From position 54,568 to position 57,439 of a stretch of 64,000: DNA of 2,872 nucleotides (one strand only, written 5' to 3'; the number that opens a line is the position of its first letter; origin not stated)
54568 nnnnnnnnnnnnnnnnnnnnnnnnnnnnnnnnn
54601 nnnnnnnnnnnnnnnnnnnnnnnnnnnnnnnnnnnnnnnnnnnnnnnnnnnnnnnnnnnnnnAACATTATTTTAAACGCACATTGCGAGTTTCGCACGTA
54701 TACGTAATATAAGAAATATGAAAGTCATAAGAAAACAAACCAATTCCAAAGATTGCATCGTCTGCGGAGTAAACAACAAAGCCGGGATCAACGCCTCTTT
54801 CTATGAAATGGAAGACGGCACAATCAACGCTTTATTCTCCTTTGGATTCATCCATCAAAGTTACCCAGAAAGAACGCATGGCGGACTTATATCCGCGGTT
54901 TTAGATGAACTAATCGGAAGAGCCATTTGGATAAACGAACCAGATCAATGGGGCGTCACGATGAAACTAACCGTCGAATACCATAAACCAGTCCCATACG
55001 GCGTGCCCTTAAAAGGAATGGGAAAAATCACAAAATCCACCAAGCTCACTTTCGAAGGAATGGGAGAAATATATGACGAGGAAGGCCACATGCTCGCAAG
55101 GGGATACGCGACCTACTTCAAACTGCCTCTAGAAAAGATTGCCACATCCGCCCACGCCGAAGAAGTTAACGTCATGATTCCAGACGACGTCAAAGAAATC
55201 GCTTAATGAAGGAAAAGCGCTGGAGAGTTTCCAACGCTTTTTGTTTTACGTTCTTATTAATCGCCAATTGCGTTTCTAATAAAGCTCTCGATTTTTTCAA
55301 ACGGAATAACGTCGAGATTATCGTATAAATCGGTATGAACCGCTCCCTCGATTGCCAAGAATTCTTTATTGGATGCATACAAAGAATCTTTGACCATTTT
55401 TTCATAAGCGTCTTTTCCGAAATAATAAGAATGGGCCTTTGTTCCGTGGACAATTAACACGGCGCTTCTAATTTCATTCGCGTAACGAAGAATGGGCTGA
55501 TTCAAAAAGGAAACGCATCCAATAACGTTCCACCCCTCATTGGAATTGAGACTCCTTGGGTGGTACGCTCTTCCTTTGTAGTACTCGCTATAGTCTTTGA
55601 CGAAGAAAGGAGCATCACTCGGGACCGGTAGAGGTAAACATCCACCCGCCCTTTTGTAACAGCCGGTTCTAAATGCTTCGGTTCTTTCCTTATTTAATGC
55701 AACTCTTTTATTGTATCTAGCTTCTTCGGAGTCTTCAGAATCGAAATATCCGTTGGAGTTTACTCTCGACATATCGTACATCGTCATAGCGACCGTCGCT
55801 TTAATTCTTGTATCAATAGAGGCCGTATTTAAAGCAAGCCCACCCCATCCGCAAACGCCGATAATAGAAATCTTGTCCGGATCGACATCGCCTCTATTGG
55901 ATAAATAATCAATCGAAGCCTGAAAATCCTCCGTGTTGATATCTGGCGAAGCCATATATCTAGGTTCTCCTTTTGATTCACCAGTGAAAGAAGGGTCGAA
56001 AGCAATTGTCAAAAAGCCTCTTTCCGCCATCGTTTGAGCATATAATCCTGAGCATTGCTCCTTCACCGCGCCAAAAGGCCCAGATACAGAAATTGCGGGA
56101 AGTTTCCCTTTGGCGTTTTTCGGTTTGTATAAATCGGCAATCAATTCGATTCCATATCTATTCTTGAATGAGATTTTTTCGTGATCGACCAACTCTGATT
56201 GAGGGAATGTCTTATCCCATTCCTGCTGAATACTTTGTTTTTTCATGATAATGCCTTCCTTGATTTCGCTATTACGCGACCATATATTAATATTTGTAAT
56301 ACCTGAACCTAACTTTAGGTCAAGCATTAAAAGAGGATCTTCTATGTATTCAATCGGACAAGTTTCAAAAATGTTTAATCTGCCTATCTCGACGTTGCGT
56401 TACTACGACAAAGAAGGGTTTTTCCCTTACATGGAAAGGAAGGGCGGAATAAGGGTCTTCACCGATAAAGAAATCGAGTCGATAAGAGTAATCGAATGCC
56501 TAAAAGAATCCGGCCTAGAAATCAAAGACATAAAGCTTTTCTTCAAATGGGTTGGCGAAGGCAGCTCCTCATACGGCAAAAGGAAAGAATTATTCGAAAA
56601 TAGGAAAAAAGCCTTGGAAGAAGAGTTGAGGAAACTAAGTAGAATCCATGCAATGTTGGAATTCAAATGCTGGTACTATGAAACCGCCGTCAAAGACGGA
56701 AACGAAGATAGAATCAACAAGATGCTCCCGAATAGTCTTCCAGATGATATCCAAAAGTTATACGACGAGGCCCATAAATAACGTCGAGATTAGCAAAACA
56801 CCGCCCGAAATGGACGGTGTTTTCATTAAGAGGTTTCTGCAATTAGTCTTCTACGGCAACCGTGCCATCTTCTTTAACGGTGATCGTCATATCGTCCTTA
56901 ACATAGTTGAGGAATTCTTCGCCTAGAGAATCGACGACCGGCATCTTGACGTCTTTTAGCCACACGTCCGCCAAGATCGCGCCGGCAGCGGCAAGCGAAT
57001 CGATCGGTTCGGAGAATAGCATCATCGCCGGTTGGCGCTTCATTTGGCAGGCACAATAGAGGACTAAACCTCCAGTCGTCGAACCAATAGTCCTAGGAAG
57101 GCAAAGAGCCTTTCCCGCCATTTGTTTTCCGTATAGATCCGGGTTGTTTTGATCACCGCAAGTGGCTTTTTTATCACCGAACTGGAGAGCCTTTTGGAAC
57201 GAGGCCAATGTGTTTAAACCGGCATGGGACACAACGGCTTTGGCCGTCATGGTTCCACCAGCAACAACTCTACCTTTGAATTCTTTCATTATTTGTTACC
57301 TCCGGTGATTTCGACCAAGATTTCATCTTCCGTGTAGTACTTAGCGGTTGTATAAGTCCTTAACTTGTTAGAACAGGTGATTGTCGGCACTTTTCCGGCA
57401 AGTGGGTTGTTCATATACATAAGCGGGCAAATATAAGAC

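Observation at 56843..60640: Enoate reductase-like OYE + two-subunit aconitase X operon: candidate CoA-independent dehydration-reduction pathway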

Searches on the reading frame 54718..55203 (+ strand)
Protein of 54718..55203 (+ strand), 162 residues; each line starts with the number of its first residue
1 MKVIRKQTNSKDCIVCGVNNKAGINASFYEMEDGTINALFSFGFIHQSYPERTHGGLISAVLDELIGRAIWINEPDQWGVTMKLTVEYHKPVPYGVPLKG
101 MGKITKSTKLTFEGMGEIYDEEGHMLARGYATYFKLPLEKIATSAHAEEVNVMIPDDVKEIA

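Call 5: search_protein_families(library=ncbifam, proteins=[window:54718-55203:+])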
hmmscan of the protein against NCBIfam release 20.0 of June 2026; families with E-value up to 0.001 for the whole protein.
window:54718-55203:+ (162 aa): 1 family
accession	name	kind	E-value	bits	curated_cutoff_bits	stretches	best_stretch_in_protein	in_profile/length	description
TIGR00369.1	unchar_dom_1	domain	2e-09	37.5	36.6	1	26-132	8-114/117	hotdog fold thioesterase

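Call 113: search_protein_families(library=pfam, proteins=[window:54718-55203:+], max_evalue=0.000001)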
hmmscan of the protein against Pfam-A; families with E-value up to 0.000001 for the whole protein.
window:54718-55203:+ (162 aa): 1 family
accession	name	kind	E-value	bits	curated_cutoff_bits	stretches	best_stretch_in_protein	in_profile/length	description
PF03061.28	4HBT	-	8.5e-08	32.8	20.6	1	54-124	5-76/79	Thioesterase superfamily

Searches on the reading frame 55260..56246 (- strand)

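Call 5: search_protein_families(library=ncbifam, proteins=[window:55260-56246:-])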
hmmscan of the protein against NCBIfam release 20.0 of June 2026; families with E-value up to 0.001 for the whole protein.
window:55260-56246:- (329 aa): 4 families
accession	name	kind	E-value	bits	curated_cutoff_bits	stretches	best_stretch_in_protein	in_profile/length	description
NF047920.1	lactonase_UilS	equivalog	6.2e-13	49.1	400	1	32-154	8-128/285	UilS family quorum-quenching N-acyl-homoserine lactonase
NF033523.0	lasso_peptidase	equivalog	6.6e-06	25.1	400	0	12-52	367-409/638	Atxe2 family lasso peptide isopeptidase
TIGR00976.1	CocE_NonD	subfamily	8.1e-05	21.8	66.3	1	29-116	3-90/550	CocE/NonD family hydrolase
NF051441.1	BisHyethTerphBdeA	equivalog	9.3e-05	21.8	520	1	39-161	88-205/305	bis(hydroxyethyl) terephthalate hydrolase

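Call 113: search_protein_families(library=pfam, proteins=[window:55260-56246:-], max_evalue=0.000001)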
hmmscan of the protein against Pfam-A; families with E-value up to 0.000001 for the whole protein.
window:55260-56246:- (329 aa): 1 family
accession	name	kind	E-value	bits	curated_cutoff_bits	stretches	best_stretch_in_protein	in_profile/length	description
PF02129.25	Peptidase_S15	-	2.8e-09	37.5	23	1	32-176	2-151/262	X-Pro dipeptidyl-peptidase (S15 family)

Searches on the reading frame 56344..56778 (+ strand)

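Call 5: search_protein_families(library=ncbifam, proteins=[window:56344-56778:+])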
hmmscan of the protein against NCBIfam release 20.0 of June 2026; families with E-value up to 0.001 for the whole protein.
window:56344-56778:+ (145 aa): 11 families
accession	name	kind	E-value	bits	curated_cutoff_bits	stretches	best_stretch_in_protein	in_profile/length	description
NF041849.1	trans_regNmlR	equivalog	6.1e-16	58.5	175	1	4-115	3-115/117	stress response transcriptional regulator NmlR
NF007069.0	PRK09514.1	equivalog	1.6e-11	44.3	143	1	1-105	1-107/141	Zn(2+)-responsive transcriptional regulator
TIGR02043.1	ZntR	equivalog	2.6e-11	43.8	167.95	1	1-105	1-107/131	Zn(2+)-responsive transcriptional regulator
NF053782.1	ChlnTransRegdde3219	equivalog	8.5e-10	38.6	450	1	2-111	7-113/278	choline utilization transcriptional activator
TIGR02051.1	MerR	equivalog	5.3e-09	36.4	150.85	1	4-106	2-103/124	mercury resistance transcriptional regulator MerR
TIGR02047.1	CadR-PbrR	equivalog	6.1e-09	36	151.45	1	4-104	3-104/127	Cd(II)/Pb(II)-responsive transcriptional regulator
TIGR02044.1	CueR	equivalog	1.8e-08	34.5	147.4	1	3-106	2-106/127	Cu(I)-responsive transcriptional regulator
NF047375.1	HeatShock_HspR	equivalog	2.8e-08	33.6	105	1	1-70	3-73/92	heat shock protein transcriptional repressor HspR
TIGR01950.1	SoxR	equivalog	4.7e-06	26.4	116.9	1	3-105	3-106/142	redox-sensitive transcriptional activator SoxR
NF011617.0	PRK15043.1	equivalog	0.00042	19.7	417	1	1-67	3-70/243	HTH-type transcriptional regulator MlrA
NF010315.0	PRK13752.1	subfamily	0.00073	19.6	261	1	3-105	9-110/144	mercury resistance transcriptional regulator MerR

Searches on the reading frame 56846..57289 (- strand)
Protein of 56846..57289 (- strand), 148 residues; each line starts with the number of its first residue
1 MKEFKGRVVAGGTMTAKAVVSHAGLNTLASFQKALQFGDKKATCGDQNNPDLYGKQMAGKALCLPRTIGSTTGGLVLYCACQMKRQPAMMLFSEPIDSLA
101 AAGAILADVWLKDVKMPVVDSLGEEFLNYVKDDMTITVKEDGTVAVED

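Call 5: search_protein_families(library=ncbifam, proteins=[window:56846-57289:-])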
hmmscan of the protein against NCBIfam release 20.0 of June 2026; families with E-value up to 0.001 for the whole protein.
window:56846-57289:- (148 aa): 2 families
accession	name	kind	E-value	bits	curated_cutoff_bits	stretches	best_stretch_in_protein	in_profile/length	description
NF003046.0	PRK03955.1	equivalog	1.7e-12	47.3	163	1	2-146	2-129/132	DUF126 domain-containing protein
NF051439.1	C3LHypDHLhpIPSEAE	equivalog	3.5e-06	25.7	700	1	46-141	34-125/555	cis-3-hydroxy-L-proline dehydratase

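Call 7: search_solved_structures(query=window:56846-57289:-, show_alignments=3, max_evalue=1)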
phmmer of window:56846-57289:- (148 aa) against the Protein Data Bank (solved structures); distinct sequences matched with E-value up to 1: 5.
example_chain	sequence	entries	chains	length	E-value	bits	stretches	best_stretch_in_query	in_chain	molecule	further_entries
7cnr_B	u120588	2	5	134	1.6e-08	37.7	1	4-113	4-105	UPF0107 protein TK1248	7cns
7cnp_A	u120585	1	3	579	0.0068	19.5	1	46-129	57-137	cis-3-hydroxy-L-proline dehydratase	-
7d2r_A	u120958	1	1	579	0.0069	19.4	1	46-129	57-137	cis-3-hydroxy-L-proline dehydratase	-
2hi6_A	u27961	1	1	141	0.0076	19.3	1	43-132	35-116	UPF0107 protein AF0055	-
7cnq_A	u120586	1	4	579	0.018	18.1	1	46-129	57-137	cis-3-hydroxy-L-proline dehydratase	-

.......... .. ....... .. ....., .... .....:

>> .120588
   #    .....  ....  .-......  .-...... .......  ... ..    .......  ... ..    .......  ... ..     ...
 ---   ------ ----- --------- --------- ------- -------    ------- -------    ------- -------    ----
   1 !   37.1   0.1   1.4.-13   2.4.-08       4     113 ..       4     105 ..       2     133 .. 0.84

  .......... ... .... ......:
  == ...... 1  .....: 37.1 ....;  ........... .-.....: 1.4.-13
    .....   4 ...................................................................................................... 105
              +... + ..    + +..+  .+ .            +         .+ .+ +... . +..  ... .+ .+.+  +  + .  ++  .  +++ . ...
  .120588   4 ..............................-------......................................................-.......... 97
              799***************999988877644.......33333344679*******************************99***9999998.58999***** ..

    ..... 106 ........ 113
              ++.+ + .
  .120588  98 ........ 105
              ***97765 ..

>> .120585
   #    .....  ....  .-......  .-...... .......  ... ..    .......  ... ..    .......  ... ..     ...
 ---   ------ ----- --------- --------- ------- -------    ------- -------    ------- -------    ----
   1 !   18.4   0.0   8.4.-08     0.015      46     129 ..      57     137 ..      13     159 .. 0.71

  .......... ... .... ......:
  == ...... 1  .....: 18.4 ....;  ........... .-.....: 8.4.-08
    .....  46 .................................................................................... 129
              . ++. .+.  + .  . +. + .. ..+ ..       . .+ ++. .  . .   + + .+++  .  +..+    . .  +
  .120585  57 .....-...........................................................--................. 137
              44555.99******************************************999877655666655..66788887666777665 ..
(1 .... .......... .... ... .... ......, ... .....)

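Call 23: search_protein_families(library=pfam, proteins=[window:56846-57289:-])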
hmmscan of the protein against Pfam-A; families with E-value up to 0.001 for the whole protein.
window:56846-57289:- (148 aa): 1 family
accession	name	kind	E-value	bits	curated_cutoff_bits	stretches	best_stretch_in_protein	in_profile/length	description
PF01989.23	AcnX_swivel_put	-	2.7e-12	46.8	27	1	46-109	15-77/80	Aconitase X swivel domain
